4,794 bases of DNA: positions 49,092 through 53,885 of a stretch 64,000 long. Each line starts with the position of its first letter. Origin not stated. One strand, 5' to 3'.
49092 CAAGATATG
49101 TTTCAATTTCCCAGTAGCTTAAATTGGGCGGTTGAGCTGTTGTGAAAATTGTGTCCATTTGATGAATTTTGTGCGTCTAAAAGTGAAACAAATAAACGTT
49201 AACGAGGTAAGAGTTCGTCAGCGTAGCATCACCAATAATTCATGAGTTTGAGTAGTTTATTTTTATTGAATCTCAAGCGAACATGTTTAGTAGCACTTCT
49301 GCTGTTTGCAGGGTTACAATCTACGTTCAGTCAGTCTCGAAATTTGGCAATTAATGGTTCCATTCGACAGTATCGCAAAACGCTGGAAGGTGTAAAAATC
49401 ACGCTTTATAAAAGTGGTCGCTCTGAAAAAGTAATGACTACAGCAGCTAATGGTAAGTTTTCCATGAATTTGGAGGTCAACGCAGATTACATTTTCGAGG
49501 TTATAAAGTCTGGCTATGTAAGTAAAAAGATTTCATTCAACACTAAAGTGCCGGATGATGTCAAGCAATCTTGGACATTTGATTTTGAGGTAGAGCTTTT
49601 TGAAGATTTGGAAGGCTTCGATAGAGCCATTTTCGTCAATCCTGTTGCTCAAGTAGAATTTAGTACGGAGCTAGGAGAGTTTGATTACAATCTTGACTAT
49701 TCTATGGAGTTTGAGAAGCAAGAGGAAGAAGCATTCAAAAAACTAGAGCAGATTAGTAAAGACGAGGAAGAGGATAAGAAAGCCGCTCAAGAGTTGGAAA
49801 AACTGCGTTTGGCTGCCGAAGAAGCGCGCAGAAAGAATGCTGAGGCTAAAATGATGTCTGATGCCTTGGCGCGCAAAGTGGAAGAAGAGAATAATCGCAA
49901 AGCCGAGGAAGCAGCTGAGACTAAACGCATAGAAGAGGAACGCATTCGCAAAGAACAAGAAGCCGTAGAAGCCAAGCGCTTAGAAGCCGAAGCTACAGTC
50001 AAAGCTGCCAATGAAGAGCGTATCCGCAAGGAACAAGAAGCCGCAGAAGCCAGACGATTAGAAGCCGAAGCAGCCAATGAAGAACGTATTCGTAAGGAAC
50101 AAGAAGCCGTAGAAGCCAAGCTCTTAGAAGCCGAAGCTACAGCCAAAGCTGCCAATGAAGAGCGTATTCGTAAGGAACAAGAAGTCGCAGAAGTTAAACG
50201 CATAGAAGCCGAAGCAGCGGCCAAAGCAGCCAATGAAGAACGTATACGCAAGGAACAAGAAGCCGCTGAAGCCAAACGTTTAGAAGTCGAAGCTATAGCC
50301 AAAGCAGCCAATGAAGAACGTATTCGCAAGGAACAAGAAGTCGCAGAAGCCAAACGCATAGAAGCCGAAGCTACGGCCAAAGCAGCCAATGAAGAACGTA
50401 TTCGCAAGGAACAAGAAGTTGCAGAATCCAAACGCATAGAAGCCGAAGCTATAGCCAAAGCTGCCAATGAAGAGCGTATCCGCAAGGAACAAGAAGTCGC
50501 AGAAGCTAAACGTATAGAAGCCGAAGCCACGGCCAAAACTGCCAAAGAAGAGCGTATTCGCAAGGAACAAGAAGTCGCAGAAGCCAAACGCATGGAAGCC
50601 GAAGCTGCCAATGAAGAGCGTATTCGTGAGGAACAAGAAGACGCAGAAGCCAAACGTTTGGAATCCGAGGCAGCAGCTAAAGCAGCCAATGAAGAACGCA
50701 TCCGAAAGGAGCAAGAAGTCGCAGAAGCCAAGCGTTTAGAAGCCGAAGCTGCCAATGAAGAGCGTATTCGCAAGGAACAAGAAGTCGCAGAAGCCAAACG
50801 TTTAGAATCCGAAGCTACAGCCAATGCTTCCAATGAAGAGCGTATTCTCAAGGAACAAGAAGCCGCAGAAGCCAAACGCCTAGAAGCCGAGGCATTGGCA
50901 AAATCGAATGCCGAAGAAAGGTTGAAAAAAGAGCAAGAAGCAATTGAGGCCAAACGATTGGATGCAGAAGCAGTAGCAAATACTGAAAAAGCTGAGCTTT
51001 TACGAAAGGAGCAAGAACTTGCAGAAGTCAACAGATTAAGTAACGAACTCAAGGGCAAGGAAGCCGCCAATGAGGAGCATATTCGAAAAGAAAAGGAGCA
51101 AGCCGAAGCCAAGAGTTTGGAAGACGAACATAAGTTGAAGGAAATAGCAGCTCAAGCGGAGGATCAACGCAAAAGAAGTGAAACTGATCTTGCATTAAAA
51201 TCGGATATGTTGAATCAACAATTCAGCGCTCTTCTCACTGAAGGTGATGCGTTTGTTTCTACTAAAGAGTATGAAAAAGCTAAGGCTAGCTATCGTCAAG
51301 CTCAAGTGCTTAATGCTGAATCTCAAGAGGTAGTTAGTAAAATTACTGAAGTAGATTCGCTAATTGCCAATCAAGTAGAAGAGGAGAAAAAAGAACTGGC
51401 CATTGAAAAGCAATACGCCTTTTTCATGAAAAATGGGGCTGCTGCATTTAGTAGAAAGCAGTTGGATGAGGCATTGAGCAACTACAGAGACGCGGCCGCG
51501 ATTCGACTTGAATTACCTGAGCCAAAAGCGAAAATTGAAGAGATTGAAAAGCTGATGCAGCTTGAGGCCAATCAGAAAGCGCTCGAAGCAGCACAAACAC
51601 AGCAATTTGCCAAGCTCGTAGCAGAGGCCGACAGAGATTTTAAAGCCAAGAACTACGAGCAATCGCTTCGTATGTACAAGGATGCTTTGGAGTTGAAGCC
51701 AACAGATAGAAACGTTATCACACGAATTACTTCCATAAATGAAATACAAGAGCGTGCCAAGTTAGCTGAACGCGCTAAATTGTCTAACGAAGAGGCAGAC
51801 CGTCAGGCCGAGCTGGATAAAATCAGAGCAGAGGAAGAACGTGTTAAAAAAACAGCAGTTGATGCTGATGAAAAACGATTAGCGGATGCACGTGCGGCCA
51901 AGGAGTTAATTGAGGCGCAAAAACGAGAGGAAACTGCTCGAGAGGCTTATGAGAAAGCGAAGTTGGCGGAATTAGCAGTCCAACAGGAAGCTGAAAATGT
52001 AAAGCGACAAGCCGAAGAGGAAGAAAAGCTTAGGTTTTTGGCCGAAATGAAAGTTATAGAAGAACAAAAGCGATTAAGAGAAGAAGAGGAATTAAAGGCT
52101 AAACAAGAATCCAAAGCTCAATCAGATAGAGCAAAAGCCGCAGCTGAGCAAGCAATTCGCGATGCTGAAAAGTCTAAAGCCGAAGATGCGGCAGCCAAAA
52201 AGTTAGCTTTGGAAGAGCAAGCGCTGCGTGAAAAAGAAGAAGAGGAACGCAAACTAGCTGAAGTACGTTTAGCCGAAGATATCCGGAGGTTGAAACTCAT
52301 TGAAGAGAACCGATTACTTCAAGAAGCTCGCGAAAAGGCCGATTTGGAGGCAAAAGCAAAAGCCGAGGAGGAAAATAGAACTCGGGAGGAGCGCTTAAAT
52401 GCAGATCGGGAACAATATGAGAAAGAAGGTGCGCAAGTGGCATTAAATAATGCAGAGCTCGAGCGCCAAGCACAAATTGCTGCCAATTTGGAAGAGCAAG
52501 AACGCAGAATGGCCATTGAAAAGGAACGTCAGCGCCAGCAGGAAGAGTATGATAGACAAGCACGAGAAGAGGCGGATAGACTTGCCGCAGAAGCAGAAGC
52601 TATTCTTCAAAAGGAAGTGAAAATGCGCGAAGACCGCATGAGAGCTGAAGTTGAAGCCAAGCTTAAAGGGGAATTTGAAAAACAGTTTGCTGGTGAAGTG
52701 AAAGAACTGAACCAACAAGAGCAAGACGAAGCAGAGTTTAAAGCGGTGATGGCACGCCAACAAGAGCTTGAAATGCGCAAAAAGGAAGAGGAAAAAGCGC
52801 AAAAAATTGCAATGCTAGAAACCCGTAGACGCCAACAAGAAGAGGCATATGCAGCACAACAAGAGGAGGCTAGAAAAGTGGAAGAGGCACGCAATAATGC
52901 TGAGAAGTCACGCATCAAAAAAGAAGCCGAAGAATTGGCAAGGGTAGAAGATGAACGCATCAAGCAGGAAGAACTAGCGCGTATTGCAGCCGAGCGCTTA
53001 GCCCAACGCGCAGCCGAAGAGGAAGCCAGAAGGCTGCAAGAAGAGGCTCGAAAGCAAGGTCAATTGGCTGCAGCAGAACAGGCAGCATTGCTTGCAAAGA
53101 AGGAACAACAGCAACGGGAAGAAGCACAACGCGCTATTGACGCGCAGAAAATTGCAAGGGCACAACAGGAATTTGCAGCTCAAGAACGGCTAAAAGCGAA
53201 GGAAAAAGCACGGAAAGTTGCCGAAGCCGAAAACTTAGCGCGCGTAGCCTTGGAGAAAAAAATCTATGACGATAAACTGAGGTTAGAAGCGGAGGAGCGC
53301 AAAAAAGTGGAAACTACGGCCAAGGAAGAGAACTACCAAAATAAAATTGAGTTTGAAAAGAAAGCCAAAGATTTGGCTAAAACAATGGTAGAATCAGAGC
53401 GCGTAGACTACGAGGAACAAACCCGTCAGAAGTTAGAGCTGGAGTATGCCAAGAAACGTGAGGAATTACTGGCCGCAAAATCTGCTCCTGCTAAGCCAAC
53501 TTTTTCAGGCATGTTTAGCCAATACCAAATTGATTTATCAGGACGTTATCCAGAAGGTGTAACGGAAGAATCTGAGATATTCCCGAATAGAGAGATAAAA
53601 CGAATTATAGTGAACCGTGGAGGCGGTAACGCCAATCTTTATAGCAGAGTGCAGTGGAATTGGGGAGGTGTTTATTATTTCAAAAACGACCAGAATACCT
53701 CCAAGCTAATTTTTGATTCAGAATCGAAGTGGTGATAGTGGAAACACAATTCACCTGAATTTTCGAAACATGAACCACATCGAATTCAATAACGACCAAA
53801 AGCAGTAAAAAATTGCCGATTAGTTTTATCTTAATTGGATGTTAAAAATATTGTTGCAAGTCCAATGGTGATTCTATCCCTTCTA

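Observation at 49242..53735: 1497-aa secreted protein built mostly from an ER/K-rich single-alpha-helix-like rod, with no evident catalytic domain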

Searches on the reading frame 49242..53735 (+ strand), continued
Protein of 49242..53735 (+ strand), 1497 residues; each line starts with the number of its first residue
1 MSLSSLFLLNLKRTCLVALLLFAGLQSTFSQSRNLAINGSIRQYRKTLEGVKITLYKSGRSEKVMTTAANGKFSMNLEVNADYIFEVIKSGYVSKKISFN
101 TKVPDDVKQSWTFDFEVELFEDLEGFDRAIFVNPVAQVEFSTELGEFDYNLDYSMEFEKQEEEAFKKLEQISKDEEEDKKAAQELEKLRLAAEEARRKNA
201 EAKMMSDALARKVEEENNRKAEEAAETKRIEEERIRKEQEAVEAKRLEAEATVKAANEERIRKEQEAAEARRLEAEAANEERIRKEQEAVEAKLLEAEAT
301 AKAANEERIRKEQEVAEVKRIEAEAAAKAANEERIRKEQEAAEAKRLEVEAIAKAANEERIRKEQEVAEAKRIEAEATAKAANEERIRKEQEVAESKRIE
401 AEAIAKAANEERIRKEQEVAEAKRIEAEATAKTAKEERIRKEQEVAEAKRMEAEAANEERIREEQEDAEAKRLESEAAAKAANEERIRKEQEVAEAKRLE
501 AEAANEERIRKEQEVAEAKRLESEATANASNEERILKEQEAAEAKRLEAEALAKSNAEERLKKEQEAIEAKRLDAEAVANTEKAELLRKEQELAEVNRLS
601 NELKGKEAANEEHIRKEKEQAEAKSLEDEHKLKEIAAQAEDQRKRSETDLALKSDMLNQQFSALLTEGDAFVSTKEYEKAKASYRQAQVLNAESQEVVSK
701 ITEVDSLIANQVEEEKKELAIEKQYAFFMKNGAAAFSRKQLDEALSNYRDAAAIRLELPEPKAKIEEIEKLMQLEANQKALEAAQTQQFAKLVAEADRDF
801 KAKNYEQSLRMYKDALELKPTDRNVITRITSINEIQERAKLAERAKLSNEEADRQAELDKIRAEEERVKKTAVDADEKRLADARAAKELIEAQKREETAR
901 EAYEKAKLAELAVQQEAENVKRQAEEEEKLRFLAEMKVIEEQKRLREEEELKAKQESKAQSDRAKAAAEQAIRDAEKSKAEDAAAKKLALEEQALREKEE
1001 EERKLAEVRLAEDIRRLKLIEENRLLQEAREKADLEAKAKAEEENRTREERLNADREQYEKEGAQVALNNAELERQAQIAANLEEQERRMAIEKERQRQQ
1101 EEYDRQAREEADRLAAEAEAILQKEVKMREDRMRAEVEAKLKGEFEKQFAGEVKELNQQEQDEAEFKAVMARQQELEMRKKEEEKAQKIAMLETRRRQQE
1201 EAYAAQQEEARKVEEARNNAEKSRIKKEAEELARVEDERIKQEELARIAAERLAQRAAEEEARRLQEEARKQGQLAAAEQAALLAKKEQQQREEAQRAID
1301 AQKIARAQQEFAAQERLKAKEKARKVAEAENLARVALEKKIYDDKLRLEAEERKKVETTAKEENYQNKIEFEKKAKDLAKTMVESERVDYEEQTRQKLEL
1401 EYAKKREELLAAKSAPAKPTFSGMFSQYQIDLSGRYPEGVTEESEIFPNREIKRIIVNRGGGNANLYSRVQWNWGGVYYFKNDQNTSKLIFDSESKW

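Call 77: search_protein_families(library=pfam, proteins=[L006:2120-5584:+, L006:5694-7931:+, L006:11520-13448:+], max_evalue=0.05)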
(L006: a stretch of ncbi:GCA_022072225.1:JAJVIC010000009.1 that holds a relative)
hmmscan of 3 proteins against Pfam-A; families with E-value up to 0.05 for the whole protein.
L006:2120-5584:+ (1154 aa): 7 families
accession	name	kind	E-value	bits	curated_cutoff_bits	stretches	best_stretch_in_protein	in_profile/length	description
PF07676.18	PD40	-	9.3e-33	111.9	20.9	4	177-209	1-34/38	WD40-like Beta Propeller Repeat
PF00691.25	OmpA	-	1.5e-20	73.7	27.2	1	1024-1114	1-93/98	OmpA family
PF04616.20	Glyco_hydro_43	-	2.9e-05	24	32.2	1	372-468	89-175/288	Glycosyl hydrolases family 43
PF24681.1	Kelch_KLHDC2_KLHL20_DRC7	-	0.0023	17.7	50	1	209-331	14-136/221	KLHDC2/KLHL20/DRC7 Kelch-repeats domain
PF13715.12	CarbopepD_reg_2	-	0.007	16.8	32.2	1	450-522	2-70/88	CarboxypepD_reg-like domain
PF13620.12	CarboxypepD_reg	-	0.014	16.2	32.3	1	462-520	16-73/82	Carboxypeptidase regulatory-like domain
PF13431.12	TPR_17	-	0.019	15.6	24.4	0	113-131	15-33/34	Tetratricopeptide repeat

L006:5694-7931:+ (745 aa): 9 families
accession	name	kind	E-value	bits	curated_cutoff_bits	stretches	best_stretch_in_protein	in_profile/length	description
PF00691.25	OmpA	-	5.7e-19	68.7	27.2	1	624-712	1-91/98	OmpA family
PF07676.18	PD40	-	3.6e-16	59.1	20.9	2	350-388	1-37/38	WD40-like Beta Propeller Repeat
PF13432.12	TPR_16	-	2.5e-05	25.1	32.7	0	102-147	15-60/65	Tetratricopeptide repeat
PF13431.12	TPR_17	-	0.00021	21.7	24.4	0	106-138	2-33/34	Tetratricopeptide repeat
PF13174.12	TPR_6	-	0.0024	18.9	26.3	0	119-145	1-27/33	Tetratricopeptide repeat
PF14559.12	TPR_19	-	0.0067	17.2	25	0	102-144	9-51/68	Tetratricopeptide repeat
PF13428.12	TPR_14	-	0.018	16.2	23.5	0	119-144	2-27/44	Tetratricopeptide repeat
PF07719.23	TPR_2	-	0.019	15.5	27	0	119-143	2-26/34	Tetratricopeptide repeat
PF13424.12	TPR_12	-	0.033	14.8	30.1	0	119-148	46-75/77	Tetratricopeptide repeat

L006:11520-13448:+ (642 aa): 10 families
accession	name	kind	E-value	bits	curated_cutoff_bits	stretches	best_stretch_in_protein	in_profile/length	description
PF07676.18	PD40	-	1.1e-12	48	20.9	2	340-376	3-37/38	WD40-like Beta Propeller Repeat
PF13414.12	TPR_11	-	9.9e-06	25.6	26.8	1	86-112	13-39/42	TPR repeat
PF13432.12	TPR_16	-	1.7e-05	25.6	32.7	0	39-96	4-60/65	Tetratricopeptide repeat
PF13431.12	TPR_17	-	4.9e-05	23.7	24.4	1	90-122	2-34/34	Tetratricopeptide repeat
PF14559.12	TPR_19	-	0.00026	21.7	25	1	86-124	10-48/68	Tetratricopeptide repeat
PF13620.12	CarboxypepD_reg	-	0.0024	18.6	32.3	1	563-608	18-63/82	Carboxypeptidase regulatory-like domain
PF00515.34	TPR_1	-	0.0083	16.3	27.8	0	102-126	2-26/34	Tetratricopeptide repeat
PF07719.23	TPR_2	-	0.018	15.6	27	0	103-126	3-26/34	Tetratricopeptide repeat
PF13181.12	TPR_8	-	0.019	15.5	25.7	0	102-126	2-26/34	Tetratricopeptide repeat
PF09837.15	DUF2064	-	0.039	14.2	25.8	0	238-260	90-114/120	Uncharacterized protein conserved in bacteria (DUF2064)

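Call 79: search_solved_structures(query=window:49242-53735:+, max_evalue=0.01)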
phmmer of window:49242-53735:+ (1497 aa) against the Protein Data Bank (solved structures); distinct sequences matched with E-value up to 0.01: 0.

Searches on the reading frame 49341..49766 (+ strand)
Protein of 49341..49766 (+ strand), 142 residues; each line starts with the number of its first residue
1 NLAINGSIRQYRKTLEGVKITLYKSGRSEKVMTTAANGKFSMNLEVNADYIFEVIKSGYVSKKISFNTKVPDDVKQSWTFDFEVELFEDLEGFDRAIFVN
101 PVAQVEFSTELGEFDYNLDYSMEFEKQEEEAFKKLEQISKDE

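Call 36: predict_structure(alignment_id=A2)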
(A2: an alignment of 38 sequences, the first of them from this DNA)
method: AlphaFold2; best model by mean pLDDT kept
length: 142 residues; sequences in the alignment: 38
mean_pLDDT: 91.5   pTM: 0.80
mean pLDDT of the five models: 91.5, 91.3, 91.2, 90.7, 90.6
residues with pLDDT >= 90: 99; 70-90: 42; 50-70: 1; < 50: 0
segments of 3 or more residues with pLDDT < 50: none
pLDDT, mean of each block of 10 residues (from residue 1): 96 95 91 96 96 96 96 94 92 83 94 92 84 80 68
secondary structure, 60 per line:
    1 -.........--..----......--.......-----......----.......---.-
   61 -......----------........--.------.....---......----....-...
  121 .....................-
elements in order: E2-10 E19-24 E27-33 E39-44 E49-55 E62-67 E78-85 H95-99 E103-108 E113-116 H118-141

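Call 61: search_protein_families(library=pfam, alignment_id=A2, max_evalue=0.1)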
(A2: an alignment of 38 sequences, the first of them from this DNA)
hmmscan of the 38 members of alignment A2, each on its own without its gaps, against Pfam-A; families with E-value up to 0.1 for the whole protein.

A. member 1, seq(142 aa): 7 families
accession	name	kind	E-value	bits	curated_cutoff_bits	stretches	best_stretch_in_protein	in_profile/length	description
PF13620.12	CarboxypepD_reg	-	7.3e-05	23.5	32.3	1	4-69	2-70/82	Carboxypeptidase regulatory-like domain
PF17802.7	SpaA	-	0.00034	21.2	23.1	1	12-74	13-80/91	Prealbumin-like fold domain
PF22902.2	NOMO1-like_9th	-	0.00067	19.8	27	1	4-64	5-65/75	BOS complex subunit NOMO1-like, beta sandwich domain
PF13715.12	CarbopepD_reg_2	-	0.0089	16.5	32.2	1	5-69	2-65/88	CarboxypepD_reg-like domain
PF17210.9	SdrD_B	-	0.02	15.5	29.7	1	5-58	14-69/112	SdrD B-like domain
PF16371.11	MetallophosN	-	0.02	15.5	35.6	1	6-62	1-52/77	N terminal of Calcineurin-like phosphoesterase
PF20598.4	DUF6795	-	0.061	14.1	27.4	0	4-64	1-64/103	Domain of unknown function (DUF6795)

B. families by the number of members that match (of 38 scanned): 23 families
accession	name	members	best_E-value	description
PF13620.12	CarboxypepD_reg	31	2.3e-11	Carboxypeptidase regulatory-like domain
PF13715.12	CarbopepD_reg_2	30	1.1e-09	CarboxypepD_reg-like domain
PF17210.9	SdrD_B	16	1.4e-05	SdrD B-like domain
PF17802.7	SpaA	14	0.00034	Prealbumin-like fold domain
PF22902.2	NOMO1-like_9th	12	4.1e-06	BOS complex subunit NOMO1-like, beta sandwich domain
PF17936.7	Big_6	4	0.00062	Bacterial Ig domain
PF10670.15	DUF4198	3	0.00069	Domain of unknown function (DUF4198)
PF14054.11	DUF4249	2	0.0019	Domain of unknown function (DUF4249)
PF21382.2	IntS9_C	1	0.0028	Integrator IntS9, C-terminal domain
PF16640.11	Big_3_5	1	0.0069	Bacterial Ig-like domain (group 3)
PF23591.1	CILP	1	0.0078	Cartilage intermediate layer protein 1-like domain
PF16371.11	MetallophosN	1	0.02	N terminal of Calcineurin-like phosphoesterase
PF11974.14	bMG3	1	0.023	Bacterial alpha-2-macroglobulin MG3 domain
PF16404.10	BT_2262-like_C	1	0.025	BT_2262-like, C-terminal domain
PF03968.19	LptD_N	1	0.031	LptA/(LptD N-terminal domain) LPS transport protein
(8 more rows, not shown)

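Call 80: search_solved_structures(query=A2, max_evalue=0.1)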
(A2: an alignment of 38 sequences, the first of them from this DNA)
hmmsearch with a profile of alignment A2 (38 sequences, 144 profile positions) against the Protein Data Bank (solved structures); distinct sequences matched with E-value up to 0.1: 5.
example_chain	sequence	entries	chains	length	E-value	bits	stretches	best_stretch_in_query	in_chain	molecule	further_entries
10ps_A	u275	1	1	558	6e-08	35.8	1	8-66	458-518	Serine-aspartate repeat-containing protein D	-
9c7v_B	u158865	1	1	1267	6.6e-06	29.2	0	14-61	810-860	BOS complex subunit NOMO2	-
4wi0_B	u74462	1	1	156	0.01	18.8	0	29-67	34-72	Cellulosomal scaffoldin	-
4u3s_B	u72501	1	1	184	0.02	17.9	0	29-67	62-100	Cellulosomal scaffoldin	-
4v4c_B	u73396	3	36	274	0.027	17.5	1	13-58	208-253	Pyrogallol hydroxytransferase small subunit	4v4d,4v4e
